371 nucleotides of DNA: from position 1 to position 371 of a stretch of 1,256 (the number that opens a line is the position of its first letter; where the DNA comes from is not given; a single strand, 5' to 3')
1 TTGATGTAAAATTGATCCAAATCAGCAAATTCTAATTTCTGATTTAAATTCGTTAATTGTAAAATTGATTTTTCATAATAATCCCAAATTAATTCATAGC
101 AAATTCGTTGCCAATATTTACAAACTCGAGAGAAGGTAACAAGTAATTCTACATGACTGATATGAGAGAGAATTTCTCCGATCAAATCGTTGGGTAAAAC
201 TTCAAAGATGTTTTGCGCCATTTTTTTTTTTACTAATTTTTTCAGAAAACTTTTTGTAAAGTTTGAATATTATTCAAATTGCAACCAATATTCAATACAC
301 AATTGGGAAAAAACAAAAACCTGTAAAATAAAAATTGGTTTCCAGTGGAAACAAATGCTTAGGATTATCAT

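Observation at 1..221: Canonical F-box motif encoded on the minus strand, missed by the ORF track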

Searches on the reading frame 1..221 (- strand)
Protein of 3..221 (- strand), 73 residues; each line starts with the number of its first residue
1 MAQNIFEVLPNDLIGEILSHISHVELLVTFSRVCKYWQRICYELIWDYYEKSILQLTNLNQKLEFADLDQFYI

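Call 4: search_protein_families(library=pfam, proteins=[window:3-221:-], max_evalue=10)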
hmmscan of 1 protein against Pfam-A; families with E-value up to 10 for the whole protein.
seq(73 aa): 2 families
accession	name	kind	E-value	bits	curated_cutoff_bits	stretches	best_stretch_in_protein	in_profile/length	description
PF12937.12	F-box-like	-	2.2e-08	34.2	24.3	1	7-46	2-41/47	F-box-like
PF00646.38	F-box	-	3.4e-08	33.5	20.5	1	9-41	4-35/43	F-box domain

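Call 6: search_solved_structures(query=window:3-221:-, max_evalue=10, show_alignments=3)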
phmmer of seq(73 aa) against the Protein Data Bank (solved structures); distinct sequences matched with E-value up to 10: 9.
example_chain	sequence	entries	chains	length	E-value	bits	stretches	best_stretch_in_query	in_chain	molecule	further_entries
8uah_B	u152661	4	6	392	0.009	19.6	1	8-52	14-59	F-box/LRR-repeat protein 17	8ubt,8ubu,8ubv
6w66_B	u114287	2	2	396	0.0092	19.5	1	8-52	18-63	F-box/LRR-repeat protein 17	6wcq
6bva_E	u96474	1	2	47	0.052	17.2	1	10-46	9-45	Lysine-specific demethylase 2B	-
1fs1_A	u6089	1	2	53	0.29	14.8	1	7-47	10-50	CYCLIN A/CDK2-ASSOCIATED P19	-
1fs2_A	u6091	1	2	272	0.38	14.4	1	7-60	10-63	SKP2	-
5jh5_A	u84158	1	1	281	0.39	14.4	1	14-47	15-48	Lysine-specific demethylase 2B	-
5ibk_B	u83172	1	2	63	0.46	14.2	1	4-46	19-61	F-box/WD repeat-containing protein 7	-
1ldk_E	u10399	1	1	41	0.49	14.1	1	7-42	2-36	SKP2-like protein type gamma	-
5h7c_A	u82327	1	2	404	5.5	10.7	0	10-64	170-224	Immunoglobulin G-binding protein A, DHR14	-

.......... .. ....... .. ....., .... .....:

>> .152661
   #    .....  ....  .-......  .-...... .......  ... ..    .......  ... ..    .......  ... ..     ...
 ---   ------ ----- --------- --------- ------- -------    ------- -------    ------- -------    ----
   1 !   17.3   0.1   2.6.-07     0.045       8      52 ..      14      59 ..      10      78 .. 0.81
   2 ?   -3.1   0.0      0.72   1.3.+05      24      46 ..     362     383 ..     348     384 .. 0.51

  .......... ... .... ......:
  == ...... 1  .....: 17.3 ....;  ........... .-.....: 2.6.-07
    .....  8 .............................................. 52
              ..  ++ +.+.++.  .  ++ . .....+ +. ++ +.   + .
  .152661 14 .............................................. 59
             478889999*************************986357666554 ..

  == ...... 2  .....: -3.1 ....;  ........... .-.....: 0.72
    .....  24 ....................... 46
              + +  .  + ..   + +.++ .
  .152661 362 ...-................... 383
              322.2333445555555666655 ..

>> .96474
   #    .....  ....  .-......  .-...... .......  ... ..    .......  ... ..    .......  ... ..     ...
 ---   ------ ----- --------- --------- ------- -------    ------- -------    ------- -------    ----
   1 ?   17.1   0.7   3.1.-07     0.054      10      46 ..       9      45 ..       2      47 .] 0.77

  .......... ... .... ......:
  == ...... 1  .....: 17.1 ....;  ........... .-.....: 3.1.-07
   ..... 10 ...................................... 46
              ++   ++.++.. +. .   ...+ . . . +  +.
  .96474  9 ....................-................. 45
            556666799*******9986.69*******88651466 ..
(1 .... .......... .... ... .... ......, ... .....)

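Call 7: find_homologous_proteins(query=window:3-221:-, max_evalue=0.001)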
Query seq(73 aa): no candidate shares three 5-residue words with the query. No homologue found.

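Call 9: find_related_loci(query=window:3-221:-, collection=viral_contigs, flank=5000)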
Query seq(73 aa) (73 aa) in viral_contigs; peptide patterns used: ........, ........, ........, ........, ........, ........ (x = any residue, [..] = any of these).
29 stretches matched a pattern, but none encodes a relative of the query by tblastn (E <= 1e-3).

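Call 15: search_protein_representatives(protein=window:1-221:-)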
Query: 73 residues. Proteins with E-value up to 0.001 (for the whole library): 10; up to 1e-10: 1; up to 1e-30: 0. The best 10 are listed.
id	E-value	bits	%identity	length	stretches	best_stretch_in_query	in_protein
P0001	4.0e-12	61.9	60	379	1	4-58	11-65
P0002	2.0e-10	56.6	45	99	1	3-73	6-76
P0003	1.3e-08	50.9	43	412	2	9-41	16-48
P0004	1.1e-06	44.7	31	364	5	14-45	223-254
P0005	1.9e-06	44.0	30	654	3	9-47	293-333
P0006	3.0e-06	43.3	34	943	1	9-41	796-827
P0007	1.0e-04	38.5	38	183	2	9-50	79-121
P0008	1.2e-04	38.2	32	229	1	2-63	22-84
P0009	1.7e-04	37.8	33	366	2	9-46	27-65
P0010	2.5e-04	37.3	45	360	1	1-40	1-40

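Call 19: search_protein_families(library=pfam, proteins=[P0001, P0002, P0008, P0010, P0003, P0004, P0005, P0006, P0007, P0009], max_evalue=0.01)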
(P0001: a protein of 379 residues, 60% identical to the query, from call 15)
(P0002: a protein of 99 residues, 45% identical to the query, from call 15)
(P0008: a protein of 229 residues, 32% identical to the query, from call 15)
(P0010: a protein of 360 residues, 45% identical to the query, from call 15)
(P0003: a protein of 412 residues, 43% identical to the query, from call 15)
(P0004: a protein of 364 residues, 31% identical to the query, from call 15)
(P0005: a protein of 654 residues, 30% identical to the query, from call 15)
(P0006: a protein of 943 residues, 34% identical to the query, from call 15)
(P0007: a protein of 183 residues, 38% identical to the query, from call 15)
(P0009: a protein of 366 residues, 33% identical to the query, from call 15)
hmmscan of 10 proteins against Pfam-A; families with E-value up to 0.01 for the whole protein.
P0001 (379 aa): 6 families
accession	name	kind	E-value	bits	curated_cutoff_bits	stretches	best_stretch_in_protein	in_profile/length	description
PF00071.28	Ras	-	7.1e-21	74.9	21.6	1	202-339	1-133/162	Ras family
PF08477.19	Roc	-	2.1e-20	73.6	27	1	202-321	1-119/119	Ras of Complex, Roc, domain of DAPkinase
PF00025.27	Arf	-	2.3e-10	40.7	22.3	1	202-352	16-156/174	ADP-ribosylation factor family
PF00646.38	F-box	-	2.6e-07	30.7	20.5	1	16-48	4-35/43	F-box domain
PF04670.18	Gtr1_RagA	-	1.4e-06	28.4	22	1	202-327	1-128/232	Gtr1/RagA G protein conserved region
PF12937.12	F-box-like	-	1.8e-05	24.8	24.3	1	14-48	2-35/47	F-box-like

P0002 (99 aa): 2 families
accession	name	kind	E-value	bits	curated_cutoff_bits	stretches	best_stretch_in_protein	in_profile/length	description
PF00646.38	F-box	-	6.9e-06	26.2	20.5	1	12-43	4-34/43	F-box domain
PF12937.12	F-box-like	-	4.9e-05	23.5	24.3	1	10-49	2-41/47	F-box-like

P0008 (229 aa): 2 families
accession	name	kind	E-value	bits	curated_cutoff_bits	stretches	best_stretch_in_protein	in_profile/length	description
PF12937.12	F-box-like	-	3.9e-06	27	24.3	1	26-58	1-32/47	F-box-like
PF00646.38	F-box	-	0.00014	22.1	20.5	1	27-59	2-33/43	F-box domain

P0010 (360 aa): 5 families
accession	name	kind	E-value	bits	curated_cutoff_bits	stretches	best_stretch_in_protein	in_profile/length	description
PF00071.28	Ras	-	1.1e-22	80.8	21.6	1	182-331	1-142/162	Ras family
PF08477.19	Roc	-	1.2e-14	55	27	1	182-302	1-119/119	Ras of Complex, Roc, domain of DAPkinase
PF00025.27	Arf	-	1.8e-08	34.5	22.3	1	179-317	13-140/174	ADP-ribosylation factor family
PF00646.38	F-box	-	8.1e-07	29.2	20.5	1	7-41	2-35/43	F-box domain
PF12937.12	F-box-like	-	1e-05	25.7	24.3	1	6-40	1-34/47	F-box-like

P0003 (412 aa): 3 families
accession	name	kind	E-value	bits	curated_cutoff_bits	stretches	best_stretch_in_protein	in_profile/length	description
PF03478.24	Beta-prop_KIB1-4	-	6.6e-45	154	27.4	2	82-275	1-173/242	KIB1-4 beta-propeller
PF00646.38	F-box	-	6.1e-09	35.9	20.5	1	13-52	1-39/43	F-box domain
PF12937.12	F-box-like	-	4.5e-08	33.2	24.3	1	13-50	1-37/47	F-box-like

P0004 (364 aa): 12 families
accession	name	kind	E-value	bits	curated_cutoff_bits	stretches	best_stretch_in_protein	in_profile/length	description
PF10955.13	Fin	-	6.5e-09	36.4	23.7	0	160-182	7-29/76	Anti-sigma-F factor Fin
PF22293.1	ANXE1_4th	-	1.7e-06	28.6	27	0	160-186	33-59/64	Annexin E1, fourth repeat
PF22481.1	DUF6985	-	7.8e-06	26.9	24.5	0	14-78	8-73/148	Domain of unknown function (DUF6985)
PF17895.7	Dicer_N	-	8.6e-06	26.4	25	0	122-150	56-84/144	Giardia Dicer N-terminal domain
PF04306.18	DUF456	-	1e-05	26.3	29.4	0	103-150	88-135/139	Protein of unknown function (DUF456)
PF24046.1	At4g08330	-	2.3e-05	24.9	27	0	251-293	59-101/129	At4g08330 beta-tent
PF06502.16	Equine_IAV_S2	-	3.7e-05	24.2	21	0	150-162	3-15/67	Equine infectious anaemia virus S2 protein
PF08389.18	Xpo1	-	0.00011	22.8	22.7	0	115-139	69-93/147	Exportin 1-like protein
PF01127.27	Sdh_cyt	-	0.00016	22.2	25.8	0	79-99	75-95/122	Succinate dehydrogenase/Fumarate reductase transmembrane subunit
PF05082.18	Rop-like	-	0.00025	21.2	27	0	107-124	34-51/64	Rop-like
PF18750.7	SNAD4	-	0.00044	20.7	27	0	212-260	60-108/130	Secreted Novel AID/APOBEC-like Deaminase 4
PF03226.21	Yippee-Mis18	-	0.00099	19.7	26.6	0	155-180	56-81/108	Yippee zinc-binding/DNA-binding /Mis18, centromere assembly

P0005 (654 aa): 8 families
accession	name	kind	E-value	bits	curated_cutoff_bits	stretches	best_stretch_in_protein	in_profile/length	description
PF24758.1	LRR_At5g56370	-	1.7e-19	70.8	27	2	19-81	36-96/227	FBD-associated F-box protein At5g56370, LRR repeats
PF12937.12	F-box-like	-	1.1e-16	60.8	24.3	2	290-335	1-44/47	F-box-like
PF00646.38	F-box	-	6.9e-14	51.5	20.5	1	290-333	1-42/43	F-box domain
PF12799.13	LRR_4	-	3.1e-06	27.7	27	0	388-423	1-32/44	Leucine Rich repeats (2 copies)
PF23598.1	LRR_14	-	9.7e-06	25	40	1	17-110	186-276/353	Leucine-rich repeat region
PF23622.1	LRR_At1g61320_AtMIF1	-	0.00012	22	26.9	0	366-447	94-169/384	At1g61320/AtMIF1, LRR domain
PF24048.1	LRR_NXF1-5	-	0.002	18.1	30.5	0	89-144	46-101/142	NXF1/2/3/5 leucine-rich repeat domain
PF25019.1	LRR_R13L1-DRL21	-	0.0054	17.1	27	0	15-56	89-127/127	R13L1/DRL21 LRRs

P0006 (943 aa): 2 families
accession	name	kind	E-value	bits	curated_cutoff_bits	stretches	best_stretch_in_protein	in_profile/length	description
PF02295.23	z-alpha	-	4e-15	56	21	0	35-50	49-64/67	Adenosine deaminase z-alpha domain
PF04191.18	PEMT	-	1.5e-14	54.8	25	0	753-780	43-70/105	Phospholipid methyltransferase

P0007 (183 aa): 2 families
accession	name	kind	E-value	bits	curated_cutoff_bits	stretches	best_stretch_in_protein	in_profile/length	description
PF12937.12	F-box-like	-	3.1e-19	68.9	24.3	2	76-121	1-45/47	F-box-like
PF00646.38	F-box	-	5.3e-17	61.4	20.5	2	23-65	1-42/43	F-box domain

P0009 (366 aa): 5 families
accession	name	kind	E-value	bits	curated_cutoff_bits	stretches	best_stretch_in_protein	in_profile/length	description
PF12937.12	F-box-like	-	5.9e-18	64.8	24.3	2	24-69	1-45/47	F-box-like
PF00646.38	F-box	-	1.9e-13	50.2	20.5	2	24-65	1-41/43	F-box domain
PF04807.17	Gemini_AC4_5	-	0.002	18.2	23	0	272-290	1-19/33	Geminivirus AC4/5 conserved region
PF12799.13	LRR_4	-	0.0046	17.6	27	0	309-338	6-31/44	Leucine Rich repeats (2 copies)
PF01950.21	FBPase_3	-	0.0088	15.7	25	0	73-111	15-55/361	Fructose-1,6-bisphosphatase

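Call 20: find_homologous_proteins(query=P0001, max_evalue=0.001)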
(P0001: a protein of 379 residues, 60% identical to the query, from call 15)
Query P0001 (379 aa): 225 proteins with E <= 0.001 among 2310 candidates; the best 120 are listed.
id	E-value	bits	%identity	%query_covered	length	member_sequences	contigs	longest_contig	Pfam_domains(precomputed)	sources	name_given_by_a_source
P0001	1.3e-251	852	100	100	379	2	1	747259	PF00646.39,PF00025.28,PF08477.20,PF12937.13,PF04670.19,PF00071.29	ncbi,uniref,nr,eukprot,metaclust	ncbi:rab family small GTPase [Naegleria gruberi]|uniref:Rab family small GTPase n=1 Tax=Naegleria gr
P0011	3.8e-112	393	51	99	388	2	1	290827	PF08477.20,PF00071.29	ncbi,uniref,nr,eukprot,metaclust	ncbi:small GTPase [Naegleria gruberi]|uniref:Small GTPase n=1 Tax=Naegleria gruberi TaxID=5762 RepID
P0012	6.9e-67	244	38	96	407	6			PF00025.28,PF08477.20,PF12937.13,PF00071.29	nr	nr:unnamed protein product [Naegleria fowleri]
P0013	1.9e-62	229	37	96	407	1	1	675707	PF00025.28,PF08477.20,PF00071.29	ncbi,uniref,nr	ncbi:hypothetical protein C9374_003205 [Naegleria lovaniensis]|uniref:F-box domain-containing protei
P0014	1.8e-61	226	47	67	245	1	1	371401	PF08477.20,PF04670.19,PF00071.29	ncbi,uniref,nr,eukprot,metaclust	ncbi:rab family small GTPase [Naegleria gruberi]|uniref:Rab family small GTPase n=1 Tax=Naegleria gr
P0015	1.7e-42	164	36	39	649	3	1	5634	PF01926.30,PF00025.28,PF09439.17,PF08477.20,PF13555.13,PF00493.30,PF13401.13,PF03193.23,PF04670.19,PF00735.25,PF13479.13,PF02421.25,PF00009.34,PF00071.29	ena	-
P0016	4.9e-24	103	31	36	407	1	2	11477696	PF01926.30,PF00025.28,PF09439.17,PF08477.20,PF00009.34,PF03193.23,PF04670.19,PF00071.29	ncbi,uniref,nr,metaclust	ncbi:hypothetical protein FF38_05846 [Lucilia cuprina]|uniref:Ras-related protein Rab6 n=1 Tax=Lucil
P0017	1.0e-16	79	32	45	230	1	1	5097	PF01926.30,PF00025.28,PF08477.20,PF00009.34,PF04670.19,PF00071.29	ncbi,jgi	jgi:small GTP-binding protein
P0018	3.9e-16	77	45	31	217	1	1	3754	PF01926.30,PF00025.28,PF08477.20,PF04670.19,PF00071.29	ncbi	-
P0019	4.6e-16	77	37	37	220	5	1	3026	PF01926.30,PF00025.28,PF08477.20,PF00009.34,PF04670.19,PF00071.29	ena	-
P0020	6.1e-16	76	38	38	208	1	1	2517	PF00025.28,PF08477.20,PF00071.29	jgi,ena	-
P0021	7.3e-16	76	41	37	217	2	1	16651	PF01926.30,PF00025.28,PF08477.20,PF00009.34,PF04670.19,PF00071.29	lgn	-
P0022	7.9e-16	76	31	50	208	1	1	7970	PF01926.30,PF00025.28,PF08477.20,PF00009.34,PF04670.19,PF00071.29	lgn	-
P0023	2.8e-15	74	37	41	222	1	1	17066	PF01926.30,PF00025.28,PF08477.20,PF00071.29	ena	-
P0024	4.1e-15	74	37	38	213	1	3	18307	PF01926.30,PF00025.28,PF09439.17,PF08477.20,PF00009.34,PF03193.23,PF04670.19,PF00071.29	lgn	-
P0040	2.9e-12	64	35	35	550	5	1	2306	PF00646.39,PF00025.28,PF08477.20,PF05118.22,PF12937.13,PF00071.29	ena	-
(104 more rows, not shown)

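Call 22: find_encoding_contigs(protein=P0014, flank=5000, max_places=4)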
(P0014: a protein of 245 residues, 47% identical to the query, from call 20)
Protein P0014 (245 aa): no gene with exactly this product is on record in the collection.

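Call 23: find_encoding_contigs(protein=P0001, flank=5000, max_places=4)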
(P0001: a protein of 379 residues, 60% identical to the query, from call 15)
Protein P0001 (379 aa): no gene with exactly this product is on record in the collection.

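Call 24: find_encoding_contigs(protein=P0011, flank=5000, max_places=4)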
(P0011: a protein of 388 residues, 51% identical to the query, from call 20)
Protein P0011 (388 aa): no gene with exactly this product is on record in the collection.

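Call 25: list_cluster_members(proteins=[P0002, P0008, P0010, P0014, P0001, P0011])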
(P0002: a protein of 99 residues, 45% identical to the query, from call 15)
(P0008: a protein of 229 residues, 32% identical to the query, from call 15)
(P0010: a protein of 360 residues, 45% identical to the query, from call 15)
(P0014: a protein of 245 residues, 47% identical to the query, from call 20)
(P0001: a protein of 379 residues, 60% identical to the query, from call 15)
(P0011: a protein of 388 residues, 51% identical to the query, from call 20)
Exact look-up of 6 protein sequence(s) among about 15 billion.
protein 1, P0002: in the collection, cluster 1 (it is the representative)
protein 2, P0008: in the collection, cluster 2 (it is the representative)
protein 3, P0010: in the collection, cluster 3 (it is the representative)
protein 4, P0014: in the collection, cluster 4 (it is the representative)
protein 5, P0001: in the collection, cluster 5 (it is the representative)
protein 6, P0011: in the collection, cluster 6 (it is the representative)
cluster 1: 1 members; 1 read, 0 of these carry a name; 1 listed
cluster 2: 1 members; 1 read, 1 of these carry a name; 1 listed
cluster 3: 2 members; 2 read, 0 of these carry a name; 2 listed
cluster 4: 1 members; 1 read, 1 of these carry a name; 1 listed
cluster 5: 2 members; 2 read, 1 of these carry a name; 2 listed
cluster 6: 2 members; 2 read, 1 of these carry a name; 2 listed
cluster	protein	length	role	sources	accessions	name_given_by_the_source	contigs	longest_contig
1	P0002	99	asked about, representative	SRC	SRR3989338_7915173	-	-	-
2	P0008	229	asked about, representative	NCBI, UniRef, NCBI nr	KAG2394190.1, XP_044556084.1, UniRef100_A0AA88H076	hypothetical protein C9374_003954 [Naegleria lovaniensis] | F-box domain-containing protein n=1 Tax=Naegleria lovaniensis TaxID=51637 ... | uncharacterized protein C9374_003954 [Naegleria lovaniensis]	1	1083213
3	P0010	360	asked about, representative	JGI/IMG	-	-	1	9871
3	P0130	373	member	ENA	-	-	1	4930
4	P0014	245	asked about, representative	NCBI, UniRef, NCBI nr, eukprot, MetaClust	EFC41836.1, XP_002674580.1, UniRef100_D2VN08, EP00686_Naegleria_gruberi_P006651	rab family small GTPase [Naegleria gruberi] | Rab family small GTPase n=1 Tax=Naegleria gruberi TaxID=5762 RepID=D2VN08_NAEGR | XP_002674580.1 rab family small GTPase [Naegleria gruberi strain NEG-M]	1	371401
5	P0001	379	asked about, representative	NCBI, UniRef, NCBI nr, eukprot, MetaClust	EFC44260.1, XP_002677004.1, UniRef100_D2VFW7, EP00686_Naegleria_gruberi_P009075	rab family small GTPase [Naegleria gruberi] | Rab family small GTPase n=1 Tax=Naegleria gruberi TaxID=5762 RepID=D2VFW7_NAEGR | XP_002677004.1 rab family small GTPase [Naegleria gruberi strain NEG-M]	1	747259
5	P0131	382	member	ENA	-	-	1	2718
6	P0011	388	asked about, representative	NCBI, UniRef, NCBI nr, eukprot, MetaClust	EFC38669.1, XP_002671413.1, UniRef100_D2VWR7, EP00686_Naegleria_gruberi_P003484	small GTPase [Naegleria gruberi] | Small GTPase n=1 Tax=Naegleria gruberi TaxID=5762 RepID=D2VWR7_NAEGR | XP_002671413.1 small GTPase [Naegleria gruberi]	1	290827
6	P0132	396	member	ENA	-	-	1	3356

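Call 26: find_encoding_contigs(protein=P0010, flank=10000, max_places=3)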
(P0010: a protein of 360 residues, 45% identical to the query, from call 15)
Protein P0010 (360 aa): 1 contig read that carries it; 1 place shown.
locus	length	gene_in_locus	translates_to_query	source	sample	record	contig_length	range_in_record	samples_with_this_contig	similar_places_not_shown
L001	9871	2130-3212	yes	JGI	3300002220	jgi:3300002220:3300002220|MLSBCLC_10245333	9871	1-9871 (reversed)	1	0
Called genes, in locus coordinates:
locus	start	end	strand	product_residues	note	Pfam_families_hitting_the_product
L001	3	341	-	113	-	?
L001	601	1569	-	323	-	-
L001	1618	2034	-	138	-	PF14593:PH_3 (weak), PF00169:PH, PF15413:PH_11, PF15409:PH_8 (weak)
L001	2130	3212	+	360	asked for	PF00646:F-box (weak), PF12937:F-box-like (weak), PF00025:Arf, PF00071:Ras, PF08477:Roc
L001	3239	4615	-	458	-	PF01694:Rhomboid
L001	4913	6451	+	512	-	-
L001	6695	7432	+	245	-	-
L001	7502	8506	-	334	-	PF00571:CBS (faint)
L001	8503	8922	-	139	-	-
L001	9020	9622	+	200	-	PF00069:Pkinase, PF07714:PK_Tyr_Ser-Thr, PF03109:ABC1 (weak)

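Call 27: find_encoding_contigs(protein=P0132, flank=10000, max_places=3)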
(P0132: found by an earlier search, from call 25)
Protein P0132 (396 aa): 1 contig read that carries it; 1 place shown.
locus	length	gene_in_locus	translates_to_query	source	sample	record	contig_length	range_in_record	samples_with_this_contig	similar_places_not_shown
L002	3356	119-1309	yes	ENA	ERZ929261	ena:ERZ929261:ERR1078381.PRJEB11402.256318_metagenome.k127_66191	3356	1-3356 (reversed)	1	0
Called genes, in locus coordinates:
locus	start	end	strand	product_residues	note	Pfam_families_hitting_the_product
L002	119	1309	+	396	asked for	PF00071:Ras, PF08477:Roc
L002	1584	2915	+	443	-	PF04473:DUF553 (weak)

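Call 28: find_encoding_contigs(protein=P0131, flank=10000, max_places=3)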
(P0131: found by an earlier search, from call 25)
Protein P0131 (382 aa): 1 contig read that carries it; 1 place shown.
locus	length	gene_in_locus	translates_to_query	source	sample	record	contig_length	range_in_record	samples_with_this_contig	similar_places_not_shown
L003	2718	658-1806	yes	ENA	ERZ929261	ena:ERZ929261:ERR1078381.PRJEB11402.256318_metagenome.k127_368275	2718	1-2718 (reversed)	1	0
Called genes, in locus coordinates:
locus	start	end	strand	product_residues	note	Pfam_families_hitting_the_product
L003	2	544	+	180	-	?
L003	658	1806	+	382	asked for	PF00646:F-box (weak), PF12937:F-box-like (weak), PF00025:Arf, PF00071:Ras, PF04670:Gtr1_RagA (weak), PF08477:Roc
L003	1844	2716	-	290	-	?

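Call 39: find_related_loci(query=A2, collection=metagenome_contigs, flank=10000)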
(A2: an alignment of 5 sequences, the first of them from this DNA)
Query A2 (73 aa) in metagenome_contigs; peptide patterns used: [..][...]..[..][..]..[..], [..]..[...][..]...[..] (x = any residue, [..] = any of these).
228 stretches matched a pattern, but none encodes a relative of the query by tblastn (E <= 1e-3).

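Call 51: predict_structure(alignment_id=A3)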
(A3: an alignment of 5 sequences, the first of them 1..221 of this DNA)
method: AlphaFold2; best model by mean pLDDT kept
length: 73 residues; sequences in the alignment: 5
mean_pLDDT: 67.9   pTM: 0.33
mean pLDDT of the five models: 67.9, 62.0, 60.7, 60.2, 53.7
residues with pLDDT >= 90: 0; 70-90: 33; 50-70: 33; < 50: 7
segments of 3 or more residues with pLDDT < 50: 1-3, 71-73
pLDDT, mean of each block of 10 residues (from residue 1): 52 65 71 79 82 78 54 44
secondary structure, 60 per line:
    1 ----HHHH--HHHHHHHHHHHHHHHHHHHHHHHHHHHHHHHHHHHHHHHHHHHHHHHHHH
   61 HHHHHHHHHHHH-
elements in order: H5-8 H11-72

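Call 56: predict_structure(alignment_id=A4)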
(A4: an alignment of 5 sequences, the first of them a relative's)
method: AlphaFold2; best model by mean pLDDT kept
length: 379 residues; sequences in the alignment: 5
mean_pLDDT: 39.9   pTM: 0.32
mean pLDDT of the five models: 39.9, 36.8, 36.5, 36.4, 35.8
residues with pLDDT >= 90: 0; 70-90: 1; 50-70: 122; < 50: 256
segments of 3 or more residues with pLDDT < 50: 1-15, 28-44, 68-70, 130-289, 307-314, 318-322, 324-326, 342-379
pLDDT, mean of each block of 10 residues (from residue 1): 34 52 53 37 53 67 57 60 61 66 60 53 49 29 22 29 22 22 23 24 21 20 23 22 27 23 26 30 48 59 52 49 50 53 45 36 35 25
secondary structure, 60 per line:
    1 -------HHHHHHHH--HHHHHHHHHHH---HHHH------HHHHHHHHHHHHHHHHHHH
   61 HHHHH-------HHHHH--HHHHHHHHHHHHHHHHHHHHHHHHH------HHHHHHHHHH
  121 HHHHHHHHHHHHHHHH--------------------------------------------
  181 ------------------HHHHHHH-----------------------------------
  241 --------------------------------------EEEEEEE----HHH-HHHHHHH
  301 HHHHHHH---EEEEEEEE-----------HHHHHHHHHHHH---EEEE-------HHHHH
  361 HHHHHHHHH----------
elements in order: H8-15 H18-28 H32-35 H42-65 H73-77 H80-104 H111-136 H199-205 E279-285 H294-307 E311-318 H330-341 E345-348 H356-369
